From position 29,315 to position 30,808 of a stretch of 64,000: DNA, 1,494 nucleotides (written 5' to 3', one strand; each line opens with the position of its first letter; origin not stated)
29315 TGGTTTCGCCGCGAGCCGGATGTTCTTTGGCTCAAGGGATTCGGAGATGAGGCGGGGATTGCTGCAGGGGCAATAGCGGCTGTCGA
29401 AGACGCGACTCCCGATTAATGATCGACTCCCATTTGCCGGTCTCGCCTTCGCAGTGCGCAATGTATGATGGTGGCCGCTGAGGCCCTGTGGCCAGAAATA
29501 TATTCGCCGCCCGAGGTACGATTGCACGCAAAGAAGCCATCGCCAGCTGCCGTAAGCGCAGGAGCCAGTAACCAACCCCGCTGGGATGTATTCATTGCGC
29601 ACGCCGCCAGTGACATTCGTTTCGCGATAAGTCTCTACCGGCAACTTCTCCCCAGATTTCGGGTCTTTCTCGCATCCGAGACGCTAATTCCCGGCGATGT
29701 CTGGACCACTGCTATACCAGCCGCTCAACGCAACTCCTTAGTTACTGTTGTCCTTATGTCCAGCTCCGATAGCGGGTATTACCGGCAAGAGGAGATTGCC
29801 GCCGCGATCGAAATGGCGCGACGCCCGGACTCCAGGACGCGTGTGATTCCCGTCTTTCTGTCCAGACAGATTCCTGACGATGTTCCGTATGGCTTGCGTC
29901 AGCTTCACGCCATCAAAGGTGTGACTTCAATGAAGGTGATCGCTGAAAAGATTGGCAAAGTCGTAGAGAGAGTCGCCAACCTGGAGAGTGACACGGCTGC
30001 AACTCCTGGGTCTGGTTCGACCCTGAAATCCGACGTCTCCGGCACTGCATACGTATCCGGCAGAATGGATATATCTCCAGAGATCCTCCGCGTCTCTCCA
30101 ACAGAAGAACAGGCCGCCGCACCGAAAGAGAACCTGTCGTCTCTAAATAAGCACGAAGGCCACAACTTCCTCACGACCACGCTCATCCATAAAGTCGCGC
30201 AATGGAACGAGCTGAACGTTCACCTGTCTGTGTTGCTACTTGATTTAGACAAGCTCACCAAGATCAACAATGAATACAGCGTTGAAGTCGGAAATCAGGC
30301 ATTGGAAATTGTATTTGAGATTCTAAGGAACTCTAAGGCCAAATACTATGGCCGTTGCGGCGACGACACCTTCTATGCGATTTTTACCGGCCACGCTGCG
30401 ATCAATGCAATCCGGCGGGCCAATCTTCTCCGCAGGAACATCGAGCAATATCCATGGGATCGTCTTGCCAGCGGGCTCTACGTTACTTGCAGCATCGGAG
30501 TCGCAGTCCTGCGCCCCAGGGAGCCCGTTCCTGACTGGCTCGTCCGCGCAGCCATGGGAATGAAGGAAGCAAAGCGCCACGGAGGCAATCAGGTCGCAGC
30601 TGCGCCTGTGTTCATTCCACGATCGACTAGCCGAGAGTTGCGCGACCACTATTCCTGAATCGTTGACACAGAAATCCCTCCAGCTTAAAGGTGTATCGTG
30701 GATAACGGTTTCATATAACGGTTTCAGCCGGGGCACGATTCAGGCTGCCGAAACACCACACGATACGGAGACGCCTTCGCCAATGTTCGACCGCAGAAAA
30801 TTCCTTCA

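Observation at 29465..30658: Solo TIR-GGDEF fusion gene in a lower-GC insert next to a damaged miaA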

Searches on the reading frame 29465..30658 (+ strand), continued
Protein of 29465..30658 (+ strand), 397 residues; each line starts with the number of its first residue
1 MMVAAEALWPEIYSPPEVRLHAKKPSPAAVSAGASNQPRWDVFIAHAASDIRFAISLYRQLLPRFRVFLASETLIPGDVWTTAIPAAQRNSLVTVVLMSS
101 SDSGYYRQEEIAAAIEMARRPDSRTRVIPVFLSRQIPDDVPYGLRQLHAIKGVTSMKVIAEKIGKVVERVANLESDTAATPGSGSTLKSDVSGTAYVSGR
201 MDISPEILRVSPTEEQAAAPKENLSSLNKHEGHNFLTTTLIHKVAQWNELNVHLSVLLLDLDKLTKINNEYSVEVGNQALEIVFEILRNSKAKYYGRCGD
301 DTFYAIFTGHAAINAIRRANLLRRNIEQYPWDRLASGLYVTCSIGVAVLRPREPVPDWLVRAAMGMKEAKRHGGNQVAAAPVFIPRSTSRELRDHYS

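Call 54: search_protein_families(library=padloc, proteins=[P0039, P0010], max_evalue=0.01)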
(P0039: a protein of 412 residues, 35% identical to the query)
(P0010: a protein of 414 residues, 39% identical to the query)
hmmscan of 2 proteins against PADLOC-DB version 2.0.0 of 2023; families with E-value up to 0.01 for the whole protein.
P0039 (412 aa): 4 families
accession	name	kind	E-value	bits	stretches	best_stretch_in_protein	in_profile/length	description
PDLC02988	chat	-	4.3e-16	57.1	1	6-170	12-157/455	-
PDLC02016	SAVED_CHAT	-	1.2e-12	45.5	1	10-164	295-451/498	-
PDLC01292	Cas10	-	0.00084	16.9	1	295-365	299-360/387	CAS-III; effector_LS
PDLC01422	Cas10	-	0.0016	15.5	1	286-394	304-405/519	CAS-III; effector_LS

P0010 (414 aa): 2 families
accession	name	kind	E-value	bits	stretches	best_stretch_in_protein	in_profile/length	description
PDLC03957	bSEFIR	-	2.7e-49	167.1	1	21-192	38-213/412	-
PDLC02012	SAVED5--SAVED_TIR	-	0.0025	15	1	17-59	9-48/404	-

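Call 60: list_cluster_members(proteins=[P0001, P0003, P0039, P0010, P0009, P0071])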
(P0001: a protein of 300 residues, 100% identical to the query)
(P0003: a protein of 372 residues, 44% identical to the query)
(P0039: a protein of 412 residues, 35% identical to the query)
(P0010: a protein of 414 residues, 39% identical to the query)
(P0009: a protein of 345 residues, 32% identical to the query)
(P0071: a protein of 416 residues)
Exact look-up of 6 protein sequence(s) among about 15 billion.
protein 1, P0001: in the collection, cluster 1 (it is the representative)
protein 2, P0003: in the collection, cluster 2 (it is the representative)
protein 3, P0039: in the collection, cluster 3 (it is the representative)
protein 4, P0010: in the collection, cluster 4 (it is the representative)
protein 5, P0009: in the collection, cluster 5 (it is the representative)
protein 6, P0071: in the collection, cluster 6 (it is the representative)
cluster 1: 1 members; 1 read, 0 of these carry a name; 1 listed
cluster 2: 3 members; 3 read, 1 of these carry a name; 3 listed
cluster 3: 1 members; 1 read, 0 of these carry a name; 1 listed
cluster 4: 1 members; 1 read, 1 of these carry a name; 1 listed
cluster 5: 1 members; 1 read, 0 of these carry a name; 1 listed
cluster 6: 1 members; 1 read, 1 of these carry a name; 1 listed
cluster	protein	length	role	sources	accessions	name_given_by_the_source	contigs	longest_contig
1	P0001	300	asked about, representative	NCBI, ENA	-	-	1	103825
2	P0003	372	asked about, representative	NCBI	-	-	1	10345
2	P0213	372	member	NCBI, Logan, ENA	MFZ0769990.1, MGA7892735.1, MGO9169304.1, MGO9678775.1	MAG: diguanylate cyclase [Candidatus Sulfotelmatobacter sp.]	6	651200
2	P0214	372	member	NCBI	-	-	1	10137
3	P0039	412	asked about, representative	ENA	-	-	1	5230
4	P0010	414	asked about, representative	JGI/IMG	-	diguanylate cyclase (GGDEF)-like protein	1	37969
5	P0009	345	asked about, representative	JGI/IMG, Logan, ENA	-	-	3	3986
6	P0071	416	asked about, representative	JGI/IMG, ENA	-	diguanylate cyclase (GGDEF)-like protein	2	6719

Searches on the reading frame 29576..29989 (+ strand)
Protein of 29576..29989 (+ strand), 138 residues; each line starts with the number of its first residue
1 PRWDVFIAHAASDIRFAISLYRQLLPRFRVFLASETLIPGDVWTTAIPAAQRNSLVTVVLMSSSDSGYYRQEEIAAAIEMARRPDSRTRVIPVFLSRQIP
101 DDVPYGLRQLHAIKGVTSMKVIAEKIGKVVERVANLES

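Call 45: search_solved_structures(query=window:29576-29989:+, max_evalue=10, show_alignments=4)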
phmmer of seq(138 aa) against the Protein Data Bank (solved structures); distinct sequences matched with E-value up to 10: 8.
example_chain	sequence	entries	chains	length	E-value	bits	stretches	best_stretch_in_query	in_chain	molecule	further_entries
4dom_A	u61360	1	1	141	0.0081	19.6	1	2-93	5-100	Myeloid differentiation primary response protein MyD88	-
7l6w_A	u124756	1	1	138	0.0081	19.6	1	2-93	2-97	Myeloid differentiation primary response protein MyD88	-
8w8m_D2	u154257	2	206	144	0.0086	19.5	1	2-93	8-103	Myeloid differentiation primary response protein MyD88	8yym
4eo7_A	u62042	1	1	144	0.0086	19.5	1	2-93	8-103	Myeloid differentiation primary response protein MyD88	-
2z5v_A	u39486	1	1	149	0.0095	19.4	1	2-93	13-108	Myeloid differentiation primary response protein MyD88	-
7beq_A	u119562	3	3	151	0.0099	19.3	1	2-93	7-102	Myeloid differentiation primary response protein MyD88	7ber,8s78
2js7_A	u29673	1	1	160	0.012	19.1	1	2-93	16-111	Myeloid differentiation primary response protein MyD88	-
6knb_B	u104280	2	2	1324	1.4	12.3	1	81-135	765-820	DNA polymerase D DP2 (DNA polymerase II large) subunit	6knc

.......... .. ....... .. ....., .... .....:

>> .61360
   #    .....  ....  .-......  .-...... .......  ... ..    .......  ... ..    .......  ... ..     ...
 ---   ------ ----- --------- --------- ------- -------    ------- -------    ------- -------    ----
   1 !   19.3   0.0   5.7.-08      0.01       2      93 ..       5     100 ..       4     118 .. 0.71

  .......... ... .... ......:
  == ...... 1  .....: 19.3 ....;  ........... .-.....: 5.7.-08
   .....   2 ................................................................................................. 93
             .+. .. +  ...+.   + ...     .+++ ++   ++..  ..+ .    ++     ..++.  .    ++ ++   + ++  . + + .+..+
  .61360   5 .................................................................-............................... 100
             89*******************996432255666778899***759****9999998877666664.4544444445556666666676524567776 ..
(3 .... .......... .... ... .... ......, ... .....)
